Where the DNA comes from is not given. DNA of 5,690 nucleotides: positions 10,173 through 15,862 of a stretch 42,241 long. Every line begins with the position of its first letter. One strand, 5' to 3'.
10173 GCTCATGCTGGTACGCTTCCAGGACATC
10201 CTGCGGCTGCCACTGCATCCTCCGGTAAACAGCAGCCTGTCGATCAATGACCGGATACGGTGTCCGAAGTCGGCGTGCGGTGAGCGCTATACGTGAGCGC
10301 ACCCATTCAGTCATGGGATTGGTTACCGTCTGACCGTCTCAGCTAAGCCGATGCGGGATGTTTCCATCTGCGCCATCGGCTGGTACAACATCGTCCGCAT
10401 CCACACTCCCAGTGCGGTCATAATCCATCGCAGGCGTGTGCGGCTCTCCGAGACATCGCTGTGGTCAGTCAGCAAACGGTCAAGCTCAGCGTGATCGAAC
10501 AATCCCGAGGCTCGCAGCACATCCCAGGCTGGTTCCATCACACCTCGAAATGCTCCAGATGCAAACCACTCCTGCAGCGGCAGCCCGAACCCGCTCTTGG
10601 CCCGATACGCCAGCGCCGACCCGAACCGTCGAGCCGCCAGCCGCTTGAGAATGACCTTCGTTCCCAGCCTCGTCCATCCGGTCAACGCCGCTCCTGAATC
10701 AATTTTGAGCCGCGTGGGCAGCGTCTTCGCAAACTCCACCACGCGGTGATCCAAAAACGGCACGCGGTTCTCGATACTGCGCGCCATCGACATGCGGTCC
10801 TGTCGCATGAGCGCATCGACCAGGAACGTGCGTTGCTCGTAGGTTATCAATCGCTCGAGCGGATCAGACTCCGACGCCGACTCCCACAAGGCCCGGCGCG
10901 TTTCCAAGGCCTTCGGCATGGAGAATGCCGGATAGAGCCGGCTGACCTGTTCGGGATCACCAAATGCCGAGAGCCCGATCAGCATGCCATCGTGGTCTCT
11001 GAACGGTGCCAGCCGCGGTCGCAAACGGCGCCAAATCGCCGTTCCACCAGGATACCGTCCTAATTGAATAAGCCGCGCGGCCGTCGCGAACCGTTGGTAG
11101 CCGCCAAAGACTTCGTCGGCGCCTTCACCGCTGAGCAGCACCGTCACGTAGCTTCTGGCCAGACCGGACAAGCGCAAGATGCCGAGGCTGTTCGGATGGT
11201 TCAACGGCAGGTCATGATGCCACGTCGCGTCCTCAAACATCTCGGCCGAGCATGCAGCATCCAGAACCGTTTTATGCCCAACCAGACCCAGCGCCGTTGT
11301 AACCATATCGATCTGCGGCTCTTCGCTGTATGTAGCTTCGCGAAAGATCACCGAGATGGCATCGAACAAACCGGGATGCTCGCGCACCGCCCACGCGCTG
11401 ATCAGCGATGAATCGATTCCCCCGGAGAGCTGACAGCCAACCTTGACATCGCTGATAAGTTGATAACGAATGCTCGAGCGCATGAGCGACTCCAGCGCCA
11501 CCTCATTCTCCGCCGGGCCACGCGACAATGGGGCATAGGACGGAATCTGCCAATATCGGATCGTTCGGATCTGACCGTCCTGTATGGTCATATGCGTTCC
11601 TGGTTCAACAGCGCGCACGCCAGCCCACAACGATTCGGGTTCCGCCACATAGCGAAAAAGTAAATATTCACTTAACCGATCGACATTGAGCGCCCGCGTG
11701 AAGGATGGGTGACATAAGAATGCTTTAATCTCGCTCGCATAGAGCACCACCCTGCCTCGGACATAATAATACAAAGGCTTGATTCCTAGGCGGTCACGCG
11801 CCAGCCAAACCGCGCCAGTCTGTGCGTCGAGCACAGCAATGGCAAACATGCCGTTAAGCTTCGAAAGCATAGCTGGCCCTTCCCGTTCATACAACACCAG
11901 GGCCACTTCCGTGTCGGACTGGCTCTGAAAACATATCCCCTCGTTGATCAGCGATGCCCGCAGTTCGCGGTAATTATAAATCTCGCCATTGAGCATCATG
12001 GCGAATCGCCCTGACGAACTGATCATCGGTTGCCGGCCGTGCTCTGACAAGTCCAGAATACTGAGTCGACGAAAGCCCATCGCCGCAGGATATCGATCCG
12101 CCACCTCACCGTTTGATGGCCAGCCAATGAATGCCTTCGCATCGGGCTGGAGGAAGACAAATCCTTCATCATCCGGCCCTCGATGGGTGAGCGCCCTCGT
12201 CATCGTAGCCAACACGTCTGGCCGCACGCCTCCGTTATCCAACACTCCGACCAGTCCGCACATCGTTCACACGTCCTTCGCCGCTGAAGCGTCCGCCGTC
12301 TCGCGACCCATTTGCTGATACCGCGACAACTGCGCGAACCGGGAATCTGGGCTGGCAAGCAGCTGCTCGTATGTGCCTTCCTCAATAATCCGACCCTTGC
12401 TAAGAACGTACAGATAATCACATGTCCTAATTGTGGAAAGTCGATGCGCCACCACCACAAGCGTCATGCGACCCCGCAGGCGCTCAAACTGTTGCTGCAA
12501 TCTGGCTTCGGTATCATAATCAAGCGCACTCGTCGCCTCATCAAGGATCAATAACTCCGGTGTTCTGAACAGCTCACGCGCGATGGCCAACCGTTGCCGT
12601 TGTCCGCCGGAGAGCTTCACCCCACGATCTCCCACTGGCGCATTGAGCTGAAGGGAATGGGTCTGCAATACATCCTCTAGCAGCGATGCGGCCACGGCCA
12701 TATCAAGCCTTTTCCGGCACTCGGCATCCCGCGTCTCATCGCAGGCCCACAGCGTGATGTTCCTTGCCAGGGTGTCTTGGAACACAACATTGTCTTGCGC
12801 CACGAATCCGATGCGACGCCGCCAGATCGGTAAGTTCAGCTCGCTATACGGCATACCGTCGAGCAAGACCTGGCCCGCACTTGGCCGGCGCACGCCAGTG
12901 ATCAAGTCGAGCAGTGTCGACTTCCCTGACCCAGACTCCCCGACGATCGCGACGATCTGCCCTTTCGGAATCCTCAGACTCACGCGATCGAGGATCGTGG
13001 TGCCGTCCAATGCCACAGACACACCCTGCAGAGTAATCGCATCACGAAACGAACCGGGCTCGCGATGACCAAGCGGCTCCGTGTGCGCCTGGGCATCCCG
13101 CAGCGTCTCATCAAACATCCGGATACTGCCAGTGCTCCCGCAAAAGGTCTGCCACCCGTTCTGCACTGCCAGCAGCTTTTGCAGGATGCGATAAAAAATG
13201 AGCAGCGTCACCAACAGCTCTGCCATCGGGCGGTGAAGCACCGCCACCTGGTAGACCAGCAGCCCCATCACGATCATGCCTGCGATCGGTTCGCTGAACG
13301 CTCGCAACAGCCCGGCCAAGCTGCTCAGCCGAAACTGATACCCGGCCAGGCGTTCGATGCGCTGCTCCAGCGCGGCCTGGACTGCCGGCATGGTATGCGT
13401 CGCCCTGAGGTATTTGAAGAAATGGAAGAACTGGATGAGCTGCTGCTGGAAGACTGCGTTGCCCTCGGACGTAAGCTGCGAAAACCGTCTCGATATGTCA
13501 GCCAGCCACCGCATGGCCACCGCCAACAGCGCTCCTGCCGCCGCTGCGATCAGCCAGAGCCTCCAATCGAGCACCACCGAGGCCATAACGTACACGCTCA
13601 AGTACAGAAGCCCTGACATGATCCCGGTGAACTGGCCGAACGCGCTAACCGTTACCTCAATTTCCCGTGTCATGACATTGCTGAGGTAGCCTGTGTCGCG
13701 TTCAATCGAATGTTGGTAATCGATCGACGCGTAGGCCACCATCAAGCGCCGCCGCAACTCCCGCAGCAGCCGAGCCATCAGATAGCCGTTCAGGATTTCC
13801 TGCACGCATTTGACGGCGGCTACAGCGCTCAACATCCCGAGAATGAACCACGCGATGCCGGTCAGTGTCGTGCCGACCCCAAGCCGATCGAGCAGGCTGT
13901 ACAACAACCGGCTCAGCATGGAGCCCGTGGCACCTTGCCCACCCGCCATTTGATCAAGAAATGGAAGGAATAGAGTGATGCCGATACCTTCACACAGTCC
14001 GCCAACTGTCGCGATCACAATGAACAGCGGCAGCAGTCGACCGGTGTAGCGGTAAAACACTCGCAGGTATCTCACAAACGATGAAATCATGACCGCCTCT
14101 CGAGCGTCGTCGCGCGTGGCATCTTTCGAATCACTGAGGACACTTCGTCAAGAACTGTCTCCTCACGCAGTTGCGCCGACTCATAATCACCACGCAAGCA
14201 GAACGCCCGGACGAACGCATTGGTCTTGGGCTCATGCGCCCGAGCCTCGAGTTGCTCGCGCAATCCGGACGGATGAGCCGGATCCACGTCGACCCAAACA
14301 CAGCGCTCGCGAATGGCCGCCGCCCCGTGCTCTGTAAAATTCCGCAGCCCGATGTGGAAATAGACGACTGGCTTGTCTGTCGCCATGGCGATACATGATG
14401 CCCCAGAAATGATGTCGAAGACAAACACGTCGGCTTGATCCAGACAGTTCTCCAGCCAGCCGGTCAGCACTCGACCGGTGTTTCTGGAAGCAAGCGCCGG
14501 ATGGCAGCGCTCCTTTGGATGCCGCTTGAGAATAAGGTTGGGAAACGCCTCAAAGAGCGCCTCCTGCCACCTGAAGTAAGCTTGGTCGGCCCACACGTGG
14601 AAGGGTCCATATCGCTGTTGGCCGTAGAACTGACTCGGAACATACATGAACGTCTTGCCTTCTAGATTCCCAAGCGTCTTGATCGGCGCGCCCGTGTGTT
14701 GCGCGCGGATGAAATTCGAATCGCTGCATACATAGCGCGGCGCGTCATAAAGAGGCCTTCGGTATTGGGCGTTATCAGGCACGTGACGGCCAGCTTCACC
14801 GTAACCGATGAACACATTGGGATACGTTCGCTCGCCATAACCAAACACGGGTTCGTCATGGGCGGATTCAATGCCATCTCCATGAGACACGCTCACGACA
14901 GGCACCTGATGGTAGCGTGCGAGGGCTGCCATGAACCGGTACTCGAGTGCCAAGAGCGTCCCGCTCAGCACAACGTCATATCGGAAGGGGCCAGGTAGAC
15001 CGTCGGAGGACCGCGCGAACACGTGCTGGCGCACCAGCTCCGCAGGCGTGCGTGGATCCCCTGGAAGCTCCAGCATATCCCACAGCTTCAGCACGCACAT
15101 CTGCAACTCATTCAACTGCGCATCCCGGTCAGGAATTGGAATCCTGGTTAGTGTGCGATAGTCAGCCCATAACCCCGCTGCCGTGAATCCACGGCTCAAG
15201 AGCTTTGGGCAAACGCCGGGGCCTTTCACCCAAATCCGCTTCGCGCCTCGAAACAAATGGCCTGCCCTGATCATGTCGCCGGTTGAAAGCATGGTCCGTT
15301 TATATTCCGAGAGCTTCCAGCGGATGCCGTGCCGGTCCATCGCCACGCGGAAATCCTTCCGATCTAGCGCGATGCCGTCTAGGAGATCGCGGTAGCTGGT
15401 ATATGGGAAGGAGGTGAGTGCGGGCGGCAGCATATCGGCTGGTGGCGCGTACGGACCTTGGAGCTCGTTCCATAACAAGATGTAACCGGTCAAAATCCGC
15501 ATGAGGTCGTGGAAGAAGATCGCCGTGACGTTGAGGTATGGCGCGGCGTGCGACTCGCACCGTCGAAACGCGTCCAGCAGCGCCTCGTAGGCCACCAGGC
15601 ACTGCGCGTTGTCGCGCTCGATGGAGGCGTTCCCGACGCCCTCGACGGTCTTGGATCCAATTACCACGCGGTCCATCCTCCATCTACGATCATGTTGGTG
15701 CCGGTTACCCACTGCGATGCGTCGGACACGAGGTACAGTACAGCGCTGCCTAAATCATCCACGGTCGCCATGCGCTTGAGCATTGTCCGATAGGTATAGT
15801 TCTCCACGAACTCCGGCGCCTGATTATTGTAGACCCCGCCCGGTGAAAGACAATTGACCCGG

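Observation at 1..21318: Four NeuB-type synthase modules and three cytidylyltransferase modules in one co-directional cluster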

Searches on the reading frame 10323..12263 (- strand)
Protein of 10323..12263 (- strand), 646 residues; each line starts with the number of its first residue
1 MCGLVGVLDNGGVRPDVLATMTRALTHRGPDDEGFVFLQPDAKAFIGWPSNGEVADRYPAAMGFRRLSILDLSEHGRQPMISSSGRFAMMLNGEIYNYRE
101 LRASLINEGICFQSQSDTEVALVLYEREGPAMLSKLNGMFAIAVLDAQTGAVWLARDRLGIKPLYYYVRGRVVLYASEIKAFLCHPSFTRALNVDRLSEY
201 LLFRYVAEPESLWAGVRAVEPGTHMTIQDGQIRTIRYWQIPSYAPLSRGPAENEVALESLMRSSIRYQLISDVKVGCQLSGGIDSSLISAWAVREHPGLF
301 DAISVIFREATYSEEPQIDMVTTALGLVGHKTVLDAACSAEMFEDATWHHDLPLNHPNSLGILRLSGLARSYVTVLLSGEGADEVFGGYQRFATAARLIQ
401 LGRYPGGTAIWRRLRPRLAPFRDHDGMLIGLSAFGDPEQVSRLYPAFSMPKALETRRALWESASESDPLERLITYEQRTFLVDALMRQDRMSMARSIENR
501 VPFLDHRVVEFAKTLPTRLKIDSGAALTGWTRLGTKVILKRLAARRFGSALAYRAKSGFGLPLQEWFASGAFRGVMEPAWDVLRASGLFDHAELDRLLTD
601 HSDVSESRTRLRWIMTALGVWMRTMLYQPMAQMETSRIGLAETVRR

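Call 3: search_protein_families(library=pfam, proteins=[window:10323-12263:-], max_evalue=0.001)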
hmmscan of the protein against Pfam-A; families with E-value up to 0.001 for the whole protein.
window:10323-12263:- (646 aa): 3 families
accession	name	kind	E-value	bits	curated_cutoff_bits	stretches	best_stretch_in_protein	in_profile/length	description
PF00733.27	Asn_synthase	-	3.3e-68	231.4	21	1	257-623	2-354/354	Asparagine synthase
PF13537.11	GATase_7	-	1.4e-42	145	25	1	65-183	2-122/123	Glutamine amidotransferase domain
PF13522.11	GATase_6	-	1.5e-36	125.7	27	1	59-178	11-130/130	Glutamine amidotransferase domain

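Call 7: search_protein_families(library=ncbifam, proteins=[window:10323-12263:-], max_evalue=0.01)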
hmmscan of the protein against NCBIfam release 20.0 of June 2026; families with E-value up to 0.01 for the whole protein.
window:10323-12263:- (646 aa): 9 families
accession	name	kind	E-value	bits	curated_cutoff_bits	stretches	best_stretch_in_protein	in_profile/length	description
TIGR01536.1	asn_synth_AEB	equivalog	4e-118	395.7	267.1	1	2-559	1-517/517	asparagine synthase (glutamine-hydrolyzing)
TIGR03108.1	eps_aminotran_1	hypoth_equivalog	2.6e-101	340.2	816.9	2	1-393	1-378/628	XrtA/PEP-CTERM system amidotransferase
TIGR03104.1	trio_amidotrans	equivalog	1e-88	298.1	570.1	1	1-624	1-588/589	N-acetylglutaminylglutamine amidotransferase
NF006949.0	PRK09431.1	equivalog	6.1e-68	229.7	499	4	1-183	1-166/554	asparagine synthase B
NF033535.1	lass_lactam_cya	exception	1.3e-50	172.7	525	2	1-395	1-386/668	lasso peptide isopeptide bond-forming cyclase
NF001484.0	PRK00331.1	subfamily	5.4e-12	44.9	381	1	78-185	86-201/601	isomerizing glutamine--fructose-6-phosphate transaminase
TIGR01134.1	purF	equivalog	5.2e-11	42.6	350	1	2-190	1-207/432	amidophosphoribosyltransferase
NF033561.1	macrolact_Ik_Al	subfamily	1.6e-10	40.2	300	1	135-297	78-236/561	albusnodin/ikarugamycin family macrolactam cyclase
TIGR01135.1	glmS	equivalog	7.4e-10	37.9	418.05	1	76-185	83-200/607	glutamine--fructose-6-phosphate transaminase (isomerizing)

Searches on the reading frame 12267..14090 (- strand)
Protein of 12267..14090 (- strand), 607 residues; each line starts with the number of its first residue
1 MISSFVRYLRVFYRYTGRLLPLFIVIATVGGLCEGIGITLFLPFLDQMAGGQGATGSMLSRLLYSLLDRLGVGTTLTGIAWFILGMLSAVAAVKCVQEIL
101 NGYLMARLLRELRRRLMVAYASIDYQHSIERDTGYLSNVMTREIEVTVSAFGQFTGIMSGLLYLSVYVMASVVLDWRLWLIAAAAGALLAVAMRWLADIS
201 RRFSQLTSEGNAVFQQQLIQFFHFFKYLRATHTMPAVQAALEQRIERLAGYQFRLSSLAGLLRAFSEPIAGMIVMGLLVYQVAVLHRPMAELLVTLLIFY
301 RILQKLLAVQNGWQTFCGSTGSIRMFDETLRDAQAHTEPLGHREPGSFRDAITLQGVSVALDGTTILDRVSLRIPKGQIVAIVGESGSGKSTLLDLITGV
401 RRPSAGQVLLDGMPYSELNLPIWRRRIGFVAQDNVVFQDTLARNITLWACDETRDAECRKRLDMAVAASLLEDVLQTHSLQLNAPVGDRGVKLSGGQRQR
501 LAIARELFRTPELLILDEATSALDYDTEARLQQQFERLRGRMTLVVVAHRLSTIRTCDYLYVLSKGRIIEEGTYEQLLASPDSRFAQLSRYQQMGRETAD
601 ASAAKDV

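Call 4: search_protein_families(library=pfam, proteins=[window:12267-14090:-], max_evalue=0.001)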
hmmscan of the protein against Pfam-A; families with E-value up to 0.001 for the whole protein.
window:12267-14090:- (607 aa): 6 families
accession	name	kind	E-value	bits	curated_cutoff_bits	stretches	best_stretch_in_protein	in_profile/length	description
PF00005.33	ABC_tran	-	1.1e-33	117.2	25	1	367-521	1-137/137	ABC transporter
PF00664.28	ABC_membrane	-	2e-08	34.7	28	1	23-284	4-249/274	ABC transporter transmembrane region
PF02463.25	SMC_N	-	1.9e-07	31.2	40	0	483-564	135-212/220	RecF/RecN/SMC N terminal domain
PF13555.12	AAA_29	-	1.5e-05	25.1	27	1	370-398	15-43/61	P-loop containing region of AAA domain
PF13191.12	AAA_16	-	0.00077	20.4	32.6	1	373-541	20-162/167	AAA ATPase domain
PF13304.12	AAA_21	-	0.00099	19.7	27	0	379-403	1-25/304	AAA domain, putative AbiEii toxin, Type IV TA system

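Call 8: search_protein_families(library=ncbifam, proteins=[window:12267-14090:-], max_evalue=0.01)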
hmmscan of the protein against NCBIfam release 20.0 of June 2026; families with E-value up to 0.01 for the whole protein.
window:12267-14090:- (607 aa): 191 families (the best 25 are shown)
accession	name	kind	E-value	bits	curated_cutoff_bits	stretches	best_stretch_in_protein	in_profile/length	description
NF045513.1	HepA_fam_ABC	equivalog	8.9e-93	311.8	725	1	10-580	27-598/610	heterocyst formation ABC transporter subunit HepA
TIGR02203.1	MsbA_lipidA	equivalog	4.9e-81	272.9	602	1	51-592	25-569/572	lipid A export permease/ATP-binding protein MsbA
TIGR03797.1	NHLM_micro_ABC2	equivalog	1.9e-68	231.6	709.4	1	155-592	255-685/686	NHLP bacteriocin export ABC transporter permease/ATPase subunit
TIGR03796.1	NHLM_micro_ABC1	equivalog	1.9e-65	221.4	853.3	1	84-588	198-708/710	NHLP family bacteriocin export ABC transporter peptidase/permease/ATPase subunit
NF010178.0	PRK13657.1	equivalog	1.1e-64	218.9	733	1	127-602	106-580/588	glucan ABC transporter ATP-binding protein/ permease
TIGR01846.1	type_I_sec_HlyB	subfamily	6.7e-63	213.1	725.55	1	65-592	164-692/694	type I secretion system permease/ATPase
TIGR03375.1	type_I_sec_LssB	subfamily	4.7e-62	210.3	693.1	1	168-580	279-691/696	type I secretion system permease/ATPase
TIGR02857.1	CydD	equivalog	6.2e-58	197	435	1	338-562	306-528/529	thiol reductant ABC exporter subunit CydD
NF050066.1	LPSTprtrPglK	equivalog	7.2e-58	196.4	1000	1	61-566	55-558/558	BC-type lipopolysaccharide transporter PglK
TIGR00958.1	3a01208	subfamily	1.2e-57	195.7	874.6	1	291-588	418-710/711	antigen peptide transporter 2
TIGR02204.1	MsbA_rel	hypoth_equivalog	2.1e-56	191.8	780.4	1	295-592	278-575/576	ABC transporter, permease/ATP-binding protein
NF008381.0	PRK11176.1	equivalog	5.1e-56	190.2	867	1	61-592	46-579/582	lipid A ABC transporter ATP-binding protein/permease MsbA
NF008056.1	PRK10790.1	equivalog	4.4e-54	184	746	1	79-598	69-581/584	SmdB family multidrug efflux ABC transporter permease/ATP-binding protein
NF008364.0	PRK11160.1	equivalog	7.3e-54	183.3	630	1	158-589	142-572/575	heme ABC transporter ATP-binding protein/permease CydC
TIGR02868.1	CydC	equivalog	4.1e-52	177.5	329.05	1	158-551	135-530/530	thiol reductant ABC exporter subunit CydC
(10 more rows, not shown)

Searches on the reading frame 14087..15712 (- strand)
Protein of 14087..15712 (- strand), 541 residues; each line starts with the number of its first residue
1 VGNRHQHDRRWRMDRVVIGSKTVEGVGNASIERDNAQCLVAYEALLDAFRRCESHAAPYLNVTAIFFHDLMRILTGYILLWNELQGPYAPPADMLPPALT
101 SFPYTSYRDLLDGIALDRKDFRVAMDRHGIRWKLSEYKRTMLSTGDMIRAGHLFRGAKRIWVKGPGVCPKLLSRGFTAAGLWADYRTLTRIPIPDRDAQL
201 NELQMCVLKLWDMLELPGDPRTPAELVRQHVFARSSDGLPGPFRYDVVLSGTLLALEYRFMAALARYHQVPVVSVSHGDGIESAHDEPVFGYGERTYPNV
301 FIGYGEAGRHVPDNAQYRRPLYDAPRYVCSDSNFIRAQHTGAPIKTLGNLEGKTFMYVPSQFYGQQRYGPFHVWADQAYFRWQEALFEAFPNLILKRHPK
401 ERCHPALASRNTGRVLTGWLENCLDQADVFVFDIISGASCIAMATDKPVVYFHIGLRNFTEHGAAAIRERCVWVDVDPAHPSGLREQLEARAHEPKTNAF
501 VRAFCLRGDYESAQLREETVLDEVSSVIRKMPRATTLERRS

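Call 4: search_protein_families(library=pfam, proteins=[window:14087-15712:-], max_evalue=0.001)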
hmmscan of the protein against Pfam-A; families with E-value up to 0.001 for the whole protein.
window:14087-15712:- (541 aa): 0 families

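Call 6: search_protein_families(library=pfam, proteins=[window:14087-15712:-], max_evalue=1)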
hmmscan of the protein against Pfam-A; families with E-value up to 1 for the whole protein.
window:14087-15712:- (541 aa): 1 family
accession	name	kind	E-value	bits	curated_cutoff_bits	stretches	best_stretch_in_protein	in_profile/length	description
PF13692.12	Glyco_trans_1_4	-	0.0083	16.8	27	1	412-465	64-120/142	Glycosyl transferases group 1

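Call 8: search_protein_families(library=ncbifam, proteins=[window:14087-15712:-], max_evalue=0.01)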
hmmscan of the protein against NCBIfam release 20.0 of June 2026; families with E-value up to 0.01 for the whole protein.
window:14087-15712:- (541 aa): 0 families

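Call 72: search_solved_structures(query=window:14087-15712:-, max_evalue=1)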
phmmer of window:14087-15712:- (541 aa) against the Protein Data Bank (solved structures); distinct sequences matched with E-value up to 1: 0.
